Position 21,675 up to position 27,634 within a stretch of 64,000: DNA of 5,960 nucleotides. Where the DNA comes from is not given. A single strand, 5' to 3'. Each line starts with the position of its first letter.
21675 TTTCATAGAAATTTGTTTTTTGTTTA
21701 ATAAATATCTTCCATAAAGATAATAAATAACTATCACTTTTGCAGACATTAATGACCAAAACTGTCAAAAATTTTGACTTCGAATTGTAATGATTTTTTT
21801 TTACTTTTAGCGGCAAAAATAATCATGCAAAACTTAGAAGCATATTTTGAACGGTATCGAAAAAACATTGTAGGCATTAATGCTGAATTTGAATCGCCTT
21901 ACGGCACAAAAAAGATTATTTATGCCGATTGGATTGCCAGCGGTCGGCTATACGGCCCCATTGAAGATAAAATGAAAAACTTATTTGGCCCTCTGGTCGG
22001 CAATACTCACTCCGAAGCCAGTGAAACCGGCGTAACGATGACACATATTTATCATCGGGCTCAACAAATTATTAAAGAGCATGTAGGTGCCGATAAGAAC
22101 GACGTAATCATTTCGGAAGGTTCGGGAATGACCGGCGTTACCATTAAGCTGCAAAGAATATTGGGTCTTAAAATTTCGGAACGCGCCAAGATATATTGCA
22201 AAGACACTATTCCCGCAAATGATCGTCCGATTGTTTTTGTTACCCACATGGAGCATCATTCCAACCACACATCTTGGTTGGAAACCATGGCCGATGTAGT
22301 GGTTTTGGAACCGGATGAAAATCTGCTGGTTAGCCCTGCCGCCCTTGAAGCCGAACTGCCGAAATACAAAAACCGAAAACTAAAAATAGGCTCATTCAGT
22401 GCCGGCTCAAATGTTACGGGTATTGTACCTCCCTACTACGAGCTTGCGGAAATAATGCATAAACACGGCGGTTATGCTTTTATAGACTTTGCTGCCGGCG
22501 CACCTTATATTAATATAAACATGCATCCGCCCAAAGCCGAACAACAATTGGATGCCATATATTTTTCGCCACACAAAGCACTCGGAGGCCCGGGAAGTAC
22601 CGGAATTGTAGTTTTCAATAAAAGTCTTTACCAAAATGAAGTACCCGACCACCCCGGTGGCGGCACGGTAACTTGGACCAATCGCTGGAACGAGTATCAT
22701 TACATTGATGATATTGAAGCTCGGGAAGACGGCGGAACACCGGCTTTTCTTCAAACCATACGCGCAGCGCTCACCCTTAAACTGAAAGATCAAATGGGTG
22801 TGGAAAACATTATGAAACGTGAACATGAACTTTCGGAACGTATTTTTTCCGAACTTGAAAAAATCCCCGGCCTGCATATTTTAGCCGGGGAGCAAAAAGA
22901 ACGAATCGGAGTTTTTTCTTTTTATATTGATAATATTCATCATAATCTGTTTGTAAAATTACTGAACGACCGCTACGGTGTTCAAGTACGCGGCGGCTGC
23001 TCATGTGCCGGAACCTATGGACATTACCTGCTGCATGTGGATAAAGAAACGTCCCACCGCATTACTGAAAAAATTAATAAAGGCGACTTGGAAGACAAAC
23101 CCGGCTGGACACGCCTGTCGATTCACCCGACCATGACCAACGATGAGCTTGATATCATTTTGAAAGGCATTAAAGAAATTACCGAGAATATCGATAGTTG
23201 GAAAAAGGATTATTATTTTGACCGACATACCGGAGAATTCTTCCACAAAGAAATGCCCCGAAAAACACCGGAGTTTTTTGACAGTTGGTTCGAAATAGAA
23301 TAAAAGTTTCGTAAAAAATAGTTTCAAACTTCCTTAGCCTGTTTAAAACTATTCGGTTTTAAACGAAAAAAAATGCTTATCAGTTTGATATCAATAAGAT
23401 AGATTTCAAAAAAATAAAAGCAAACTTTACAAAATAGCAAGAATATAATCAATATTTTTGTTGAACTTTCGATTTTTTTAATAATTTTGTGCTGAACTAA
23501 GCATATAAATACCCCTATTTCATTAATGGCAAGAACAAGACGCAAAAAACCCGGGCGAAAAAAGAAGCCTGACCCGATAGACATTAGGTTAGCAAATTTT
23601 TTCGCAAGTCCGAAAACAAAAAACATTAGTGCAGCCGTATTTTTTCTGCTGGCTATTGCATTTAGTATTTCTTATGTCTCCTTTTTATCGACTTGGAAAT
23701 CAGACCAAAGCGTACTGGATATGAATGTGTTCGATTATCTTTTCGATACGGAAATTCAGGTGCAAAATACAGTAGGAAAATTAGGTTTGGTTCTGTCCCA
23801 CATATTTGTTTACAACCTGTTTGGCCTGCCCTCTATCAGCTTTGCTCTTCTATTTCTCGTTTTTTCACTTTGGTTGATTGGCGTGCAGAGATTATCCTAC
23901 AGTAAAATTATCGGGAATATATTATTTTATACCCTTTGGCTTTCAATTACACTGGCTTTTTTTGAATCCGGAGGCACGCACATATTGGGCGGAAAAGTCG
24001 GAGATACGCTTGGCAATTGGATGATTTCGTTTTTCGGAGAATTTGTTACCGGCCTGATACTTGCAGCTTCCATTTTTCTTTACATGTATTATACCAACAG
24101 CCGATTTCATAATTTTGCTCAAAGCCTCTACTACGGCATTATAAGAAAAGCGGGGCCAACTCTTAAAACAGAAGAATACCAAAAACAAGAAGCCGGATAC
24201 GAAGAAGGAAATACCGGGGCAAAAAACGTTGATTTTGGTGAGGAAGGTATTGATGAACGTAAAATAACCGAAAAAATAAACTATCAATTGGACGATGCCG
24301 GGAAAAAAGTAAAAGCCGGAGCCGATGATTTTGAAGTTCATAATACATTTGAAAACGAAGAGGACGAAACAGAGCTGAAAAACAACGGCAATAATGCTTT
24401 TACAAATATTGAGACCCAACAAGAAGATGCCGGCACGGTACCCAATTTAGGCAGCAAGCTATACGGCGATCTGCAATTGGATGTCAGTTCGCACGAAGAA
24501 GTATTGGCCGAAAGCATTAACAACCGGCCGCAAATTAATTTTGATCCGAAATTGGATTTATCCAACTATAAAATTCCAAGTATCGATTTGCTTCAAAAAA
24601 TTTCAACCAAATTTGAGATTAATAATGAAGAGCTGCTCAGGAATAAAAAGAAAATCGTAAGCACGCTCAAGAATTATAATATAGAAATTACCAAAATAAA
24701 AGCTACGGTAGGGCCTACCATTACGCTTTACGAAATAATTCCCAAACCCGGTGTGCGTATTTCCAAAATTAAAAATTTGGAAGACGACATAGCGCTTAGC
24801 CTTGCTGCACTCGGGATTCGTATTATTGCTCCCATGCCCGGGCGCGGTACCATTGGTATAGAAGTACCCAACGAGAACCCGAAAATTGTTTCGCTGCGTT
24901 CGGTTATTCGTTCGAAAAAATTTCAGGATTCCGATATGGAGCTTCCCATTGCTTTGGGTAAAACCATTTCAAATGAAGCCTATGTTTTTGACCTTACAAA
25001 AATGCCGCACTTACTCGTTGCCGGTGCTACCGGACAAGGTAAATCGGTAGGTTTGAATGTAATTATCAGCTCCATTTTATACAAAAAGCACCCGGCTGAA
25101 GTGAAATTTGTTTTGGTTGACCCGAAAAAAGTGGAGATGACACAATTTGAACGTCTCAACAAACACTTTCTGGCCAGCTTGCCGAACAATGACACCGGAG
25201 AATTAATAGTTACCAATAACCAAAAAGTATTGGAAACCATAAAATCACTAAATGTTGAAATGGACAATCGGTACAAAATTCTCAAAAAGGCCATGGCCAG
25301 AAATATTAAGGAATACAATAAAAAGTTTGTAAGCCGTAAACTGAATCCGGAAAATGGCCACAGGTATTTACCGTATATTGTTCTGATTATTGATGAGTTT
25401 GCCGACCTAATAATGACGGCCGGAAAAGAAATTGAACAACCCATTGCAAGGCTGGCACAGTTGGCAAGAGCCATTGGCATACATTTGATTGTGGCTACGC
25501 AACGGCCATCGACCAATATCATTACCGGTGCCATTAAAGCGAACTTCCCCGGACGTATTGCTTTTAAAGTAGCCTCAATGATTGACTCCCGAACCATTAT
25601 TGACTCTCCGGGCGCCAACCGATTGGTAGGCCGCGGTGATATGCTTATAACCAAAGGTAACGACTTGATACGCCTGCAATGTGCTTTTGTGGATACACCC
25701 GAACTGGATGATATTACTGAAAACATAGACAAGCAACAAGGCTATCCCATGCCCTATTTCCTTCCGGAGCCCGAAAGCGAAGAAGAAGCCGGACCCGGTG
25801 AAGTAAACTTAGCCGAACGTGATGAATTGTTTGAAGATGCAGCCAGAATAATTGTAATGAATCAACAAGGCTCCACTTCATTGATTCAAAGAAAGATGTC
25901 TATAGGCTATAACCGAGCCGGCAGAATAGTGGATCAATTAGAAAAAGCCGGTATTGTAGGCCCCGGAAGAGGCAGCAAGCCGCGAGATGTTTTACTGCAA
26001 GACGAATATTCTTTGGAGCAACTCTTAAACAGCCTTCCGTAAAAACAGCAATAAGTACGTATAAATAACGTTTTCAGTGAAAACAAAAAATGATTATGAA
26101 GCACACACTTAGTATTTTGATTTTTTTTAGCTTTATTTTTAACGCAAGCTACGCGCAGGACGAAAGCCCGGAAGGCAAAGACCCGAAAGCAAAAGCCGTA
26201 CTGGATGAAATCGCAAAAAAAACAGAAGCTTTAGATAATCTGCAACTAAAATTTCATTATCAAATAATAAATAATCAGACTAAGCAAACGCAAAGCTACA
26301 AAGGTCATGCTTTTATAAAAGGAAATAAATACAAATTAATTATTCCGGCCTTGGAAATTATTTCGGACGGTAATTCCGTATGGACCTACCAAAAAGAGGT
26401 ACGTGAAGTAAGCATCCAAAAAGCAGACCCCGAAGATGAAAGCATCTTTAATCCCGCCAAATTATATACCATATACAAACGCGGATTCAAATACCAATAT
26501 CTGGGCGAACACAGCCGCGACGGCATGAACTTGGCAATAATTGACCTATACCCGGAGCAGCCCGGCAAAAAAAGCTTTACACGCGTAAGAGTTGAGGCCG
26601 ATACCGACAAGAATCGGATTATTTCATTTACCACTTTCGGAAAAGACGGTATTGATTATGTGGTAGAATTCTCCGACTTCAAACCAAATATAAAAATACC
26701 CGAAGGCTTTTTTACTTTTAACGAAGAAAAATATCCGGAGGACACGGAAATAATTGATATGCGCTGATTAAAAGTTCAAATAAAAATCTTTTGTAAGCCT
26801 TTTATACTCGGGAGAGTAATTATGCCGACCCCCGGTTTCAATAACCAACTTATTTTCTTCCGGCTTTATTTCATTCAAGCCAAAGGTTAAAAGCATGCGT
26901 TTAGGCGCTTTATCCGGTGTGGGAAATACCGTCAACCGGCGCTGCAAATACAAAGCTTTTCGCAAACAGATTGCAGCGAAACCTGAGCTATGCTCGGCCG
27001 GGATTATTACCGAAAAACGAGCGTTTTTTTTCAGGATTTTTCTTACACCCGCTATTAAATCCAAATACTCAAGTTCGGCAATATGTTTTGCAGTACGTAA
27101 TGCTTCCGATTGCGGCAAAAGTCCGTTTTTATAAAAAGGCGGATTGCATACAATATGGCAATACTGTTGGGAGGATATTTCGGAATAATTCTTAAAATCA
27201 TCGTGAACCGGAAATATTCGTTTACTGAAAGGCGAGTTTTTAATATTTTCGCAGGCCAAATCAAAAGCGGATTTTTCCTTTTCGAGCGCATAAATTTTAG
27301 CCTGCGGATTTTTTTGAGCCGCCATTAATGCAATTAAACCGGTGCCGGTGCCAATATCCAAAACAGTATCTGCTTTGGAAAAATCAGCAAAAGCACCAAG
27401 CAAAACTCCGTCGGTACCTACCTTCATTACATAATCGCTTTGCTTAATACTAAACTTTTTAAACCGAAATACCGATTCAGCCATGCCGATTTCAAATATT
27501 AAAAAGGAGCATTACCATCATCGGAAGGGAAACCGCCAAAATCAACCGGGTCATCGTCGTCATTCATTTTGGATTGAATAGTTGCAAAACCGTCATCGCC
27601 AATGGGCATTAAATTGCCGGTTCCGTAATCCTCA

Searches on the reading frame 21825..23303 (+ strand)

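Call 81: search_protein_families(library=pfam, proteins=[window:21825-23303:+], max_evalue=0.0001)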
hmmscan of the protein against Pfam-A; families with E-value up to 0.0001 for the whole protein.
window:21825-23303:+ (492 aa): 1 family
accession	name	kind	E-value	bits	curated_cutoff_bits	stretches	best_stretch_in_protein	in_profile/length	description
PF00266.25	Aminotran_5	-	2.8e-45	155.3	21.5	1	32-443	1-369/371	Aminotransferase class-V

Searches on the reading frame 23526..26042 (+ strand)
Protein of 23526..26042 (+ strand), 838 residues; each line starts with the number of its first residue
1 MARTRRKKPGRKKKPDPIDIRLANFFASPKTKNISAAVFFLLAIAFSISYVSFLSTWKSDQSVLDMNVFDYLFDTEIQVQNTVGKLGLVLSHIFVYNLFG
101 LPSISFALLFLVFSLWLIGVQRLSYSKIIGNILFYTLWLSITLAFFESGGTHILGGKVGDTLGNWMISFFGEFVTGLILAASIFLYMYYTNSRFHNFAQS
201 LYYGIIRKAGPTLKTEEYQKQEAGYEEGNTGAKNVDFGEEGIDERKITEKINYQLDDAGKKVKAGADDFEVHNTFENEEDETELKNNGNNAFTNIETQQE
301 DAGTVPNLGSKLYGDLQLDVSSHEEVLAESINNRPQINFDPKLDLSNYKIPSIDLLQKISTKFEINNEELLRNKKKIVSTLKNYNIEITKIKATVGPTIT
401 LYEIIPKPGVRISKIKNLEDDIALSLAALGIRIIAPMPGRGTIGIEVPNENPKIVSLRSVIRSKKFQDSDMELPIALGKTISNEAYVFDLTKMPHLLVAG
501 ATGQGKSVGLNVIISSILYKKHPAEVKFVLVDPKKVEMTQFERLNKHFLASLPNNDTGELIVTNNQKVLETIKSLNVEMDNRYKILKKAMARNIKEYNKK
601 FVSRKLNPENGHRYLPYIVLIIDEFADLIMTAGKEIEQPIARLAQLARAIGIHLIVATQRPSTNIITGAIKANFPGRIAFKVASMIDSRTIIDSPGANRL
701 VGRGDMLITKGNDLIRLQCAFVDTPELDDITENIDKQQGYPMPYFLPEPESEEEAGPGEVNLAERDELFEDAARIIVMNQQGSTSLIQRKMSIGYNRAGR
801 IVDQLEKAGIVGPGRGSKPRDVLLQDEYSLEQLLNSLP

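Call 81: search_protein_families(library=pfam, proteins=[window:23526-26042:+], max_evalue=0.0001)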
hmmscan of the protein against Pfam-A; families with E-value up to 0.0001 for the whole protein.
window:23526-26042:+ (838 aa): 5 families
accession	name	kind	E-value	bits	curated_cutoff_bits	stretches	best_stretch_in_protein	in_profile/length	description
PF01580.24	FtsK_SpoIIIE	-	4.7e-55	186.9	24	1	457-662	2-220/221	FtsK/SpoIIIE family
PF17854.6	FtsK_alpha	-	8.4e-31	106.6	22.9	1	350-449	1-101/101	FtsK alpha domain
PF09397.16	FtsK_gamma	-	1.2e-27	95.8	30.6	1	764-824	2-62/63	Ftsk gamma domain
PF13491.11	FtsK_4TM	-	1.2e-08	35.2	23.1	1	33-189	6-157/171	4TM region of DNA translocase FtsK/SpoIIIE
PF12846.13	AAA_10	-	2.2e-05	24.1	27.5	1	491-547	19-70/362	AAA-like domain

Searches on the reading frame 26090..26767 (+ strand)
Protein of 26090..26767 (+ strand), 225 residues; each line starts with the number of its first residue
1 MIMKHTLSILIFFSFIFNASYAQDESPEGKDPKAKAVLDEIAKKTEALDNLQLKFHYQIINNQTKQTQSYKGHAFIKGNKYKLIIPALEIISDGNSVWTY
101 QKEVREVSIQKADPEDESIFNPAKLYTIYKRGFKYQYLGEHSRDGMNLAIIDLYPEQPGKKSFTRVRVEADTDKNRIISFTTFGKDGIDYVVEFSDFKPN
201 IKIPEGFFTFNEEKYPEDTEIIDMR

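Call 81: search_protein_families(library=pfam, proteins=[window:26090-26767:+], max_evalue=0.0001)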
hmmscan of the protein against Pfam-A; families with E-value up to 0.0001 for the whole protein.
window:26090-26767:+ (225 aa): 2 families
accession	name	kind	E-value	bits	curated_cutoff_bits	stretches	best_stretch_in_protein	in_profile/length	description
PF03548.22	LolA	-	4.5e-09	36.7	23.6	1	53-210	8-164/165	Outer membrane lipoprotein carrier protein LolA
PF16584.11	LolA_2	-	3.2e-06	27.6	26.8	1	66-135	38-107/152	Outer membrane lipoprotein carrier protein LolA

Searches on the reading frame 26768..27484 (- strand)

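Call 81: search_protein_families(library=pfam, proteins=[window:26768-27484:-], max_evalue=0.0001)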
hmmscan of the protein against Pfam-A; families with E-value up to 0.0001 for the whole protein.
window:26768-27484:- (238 aa): 6 families
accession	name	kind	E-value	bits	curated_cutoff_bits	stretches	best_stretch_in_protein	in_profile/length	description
PF05175.20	MTS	-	3.8e-14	53.1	23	1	27-120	22-111/170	Methyltransferase small domain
PF13847.12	Methyltransf_31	-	4.9e-07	30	27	1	36-170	2-120/145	Methyltransferase domain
PF01596.23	Methyltransf_3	-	8.3e-07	29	22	1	8-91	14-99/204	O-methyltransferase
PF13649.12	Methyltransf_25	-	3.7e-06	28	27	1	41-114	1-71/97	Methyltransferase domain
PF06325.19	PrmA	-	5.3e-06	26.6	22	1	37-114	161-233/296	Ribosomal protein L11 methyltransferase (PrmA)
PF02475.24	TRM5-TYW2_MTfase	-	7.6e-06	26.4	28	1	36-116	35-113/164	TRM5/TYW2 methyltransferase domain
